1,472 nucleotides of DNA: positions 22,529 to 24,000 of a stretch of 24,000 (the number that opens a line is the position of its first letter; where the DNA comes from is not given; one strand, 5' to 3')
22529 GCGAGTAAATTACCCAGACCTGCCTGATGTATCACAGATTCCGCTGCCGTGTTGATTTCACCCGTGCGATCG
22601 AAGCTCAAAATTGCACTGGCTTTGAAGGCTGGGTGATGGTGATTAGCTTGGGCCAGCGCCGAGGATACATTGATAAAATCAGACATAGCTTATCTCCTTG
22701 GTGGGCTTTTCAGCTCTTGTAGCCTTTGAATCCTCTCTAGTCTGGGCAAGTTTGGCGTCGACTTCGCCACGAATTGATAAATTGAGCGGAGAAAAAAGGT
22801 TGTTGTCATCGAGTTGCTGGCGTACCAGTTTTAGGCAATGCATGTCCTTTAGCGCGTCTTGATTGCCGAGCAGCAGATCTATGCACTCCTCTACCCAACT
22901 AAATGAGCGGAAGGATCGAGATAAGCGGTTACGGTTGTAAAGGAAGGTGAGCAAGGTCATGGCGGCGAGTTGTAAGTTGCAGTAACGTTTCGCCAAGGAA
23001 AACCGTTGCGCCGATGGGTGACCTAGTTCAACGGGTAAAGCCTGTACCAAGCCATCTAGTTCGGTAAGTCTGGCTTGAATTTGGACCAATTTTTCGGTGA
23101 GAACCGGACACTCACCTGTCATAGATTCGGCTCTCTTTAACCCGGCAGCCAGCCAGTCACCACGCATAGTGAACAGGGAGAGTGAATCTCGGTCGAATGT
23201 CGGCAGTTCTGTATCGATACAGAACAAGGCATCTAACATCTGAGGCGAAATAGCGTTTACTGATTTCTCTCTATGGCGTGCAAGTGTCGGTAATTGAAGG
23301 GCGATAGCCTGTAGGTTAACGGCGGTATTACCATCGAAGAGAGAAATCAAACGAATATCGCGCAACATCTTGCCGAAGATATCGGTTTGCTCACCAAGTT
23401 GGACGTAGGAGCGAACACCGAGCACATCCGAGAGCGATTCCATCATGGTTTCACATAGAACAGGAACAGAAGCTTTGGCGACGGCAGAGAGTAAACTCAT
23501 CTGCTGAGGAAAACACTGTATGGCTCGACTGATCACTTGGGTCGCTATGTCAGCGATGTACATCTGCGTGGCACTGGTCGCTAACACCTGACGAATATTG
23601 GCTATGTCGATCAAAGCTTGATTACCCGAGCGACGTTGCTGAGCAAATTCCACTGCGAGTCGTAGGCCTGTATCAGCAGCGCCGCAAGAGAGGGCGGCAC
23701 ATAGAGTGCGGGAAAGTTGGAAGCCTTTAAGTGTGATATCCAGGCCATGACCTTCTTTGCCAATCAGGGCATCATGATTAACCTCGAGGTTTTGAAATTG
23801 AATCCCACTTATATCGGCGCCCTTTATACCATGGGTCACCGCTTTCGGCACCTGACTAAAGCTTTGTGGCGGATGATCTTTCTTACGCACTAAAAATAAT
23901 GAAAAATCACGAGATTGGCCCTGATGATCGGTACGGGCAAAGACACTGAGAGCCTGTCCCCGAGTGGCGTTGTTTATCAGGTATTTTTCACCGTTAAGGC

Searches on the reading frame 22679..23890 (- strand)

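Call 4: search_protein_families(library=pfam, proteins=[window:22679-23890:-], max_evalue=0.01)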
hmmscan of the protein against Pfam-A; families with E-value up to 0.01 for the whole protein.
window:22679-23890:- (403 aa): 1 family
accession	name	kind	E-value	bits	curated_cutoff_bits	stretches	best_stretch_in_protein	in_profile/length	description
PF00441.29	Acyl-CoA_dh_1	-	1.4e-16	61.4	22.4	1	47-197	1-146/150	Acyl-CoA dehydrogenase, C-terminal domain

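Call 7: search_protein_families(library=ncbifam, proteins=[window:22679-23890:-], max_evalue=0.001)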
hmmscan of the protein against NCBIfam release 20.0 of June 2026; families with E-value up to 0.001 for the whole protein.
window:22679-23890:- (403 aa): 10 families
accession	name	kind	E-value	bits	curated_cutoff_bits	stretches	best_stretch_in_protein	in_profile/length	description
NF043006.1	CyhCrbnylCoADH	equivalog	1.5e-15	57.1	650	1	20-193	200-368/380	cyclohexane-1-carbonyl-CoA dehydrogenase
NF042972.1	AcrlCoAredClosAcrC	equivalog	6.2e-10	38.3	640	1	20-191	201-367/378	acryloyl-CoA reductase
NF008997.0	PRK12341.1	equivalog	3.1e-09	36.4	537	1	21-187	202-363/382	acyl-CoA dehydrogenase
NF058590.1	AcCoDHFadEBacil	equivalog_domain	1.9e-08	33.3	600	1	19-136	215-329/586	acyl-CoA dehydrogenase FadE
NF042439.1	SulpropCoADesulf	equivalog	7.8e-07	28.2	600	1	10-197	181-367/379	3-sulfinopropanoyl-CoA desulfinase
NF002885.1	PRK03354.1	equivalog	4e-06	26.1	540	1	21-107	199-285/378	crotonobetainyl-CoA dehydrogenase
NF008594.0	PRK11561.1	equivalog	9e-06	24.3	545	1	40-191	278-430/540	isovaleryl-CoA dehydrogenase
TIGR03207.1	cyc_hxne_CoA_dh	equivalog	3.2e-05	22.9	575.35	1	20-188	197-359/372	cyclohexanecarboxyl-CoA dehydrogenase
NF045552.1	GlutCoADH_Des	equivalog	5.6e-05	22.5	470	1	27-139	210-320/387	glutaryl-CoA dehydrogenase Acd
NF045652.1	ProlPCPDhRedW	equivalog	0.00064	18.6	650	1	20-93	199-272/376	L-prolyl-[peptidyl-carrier protein] dehydrogenase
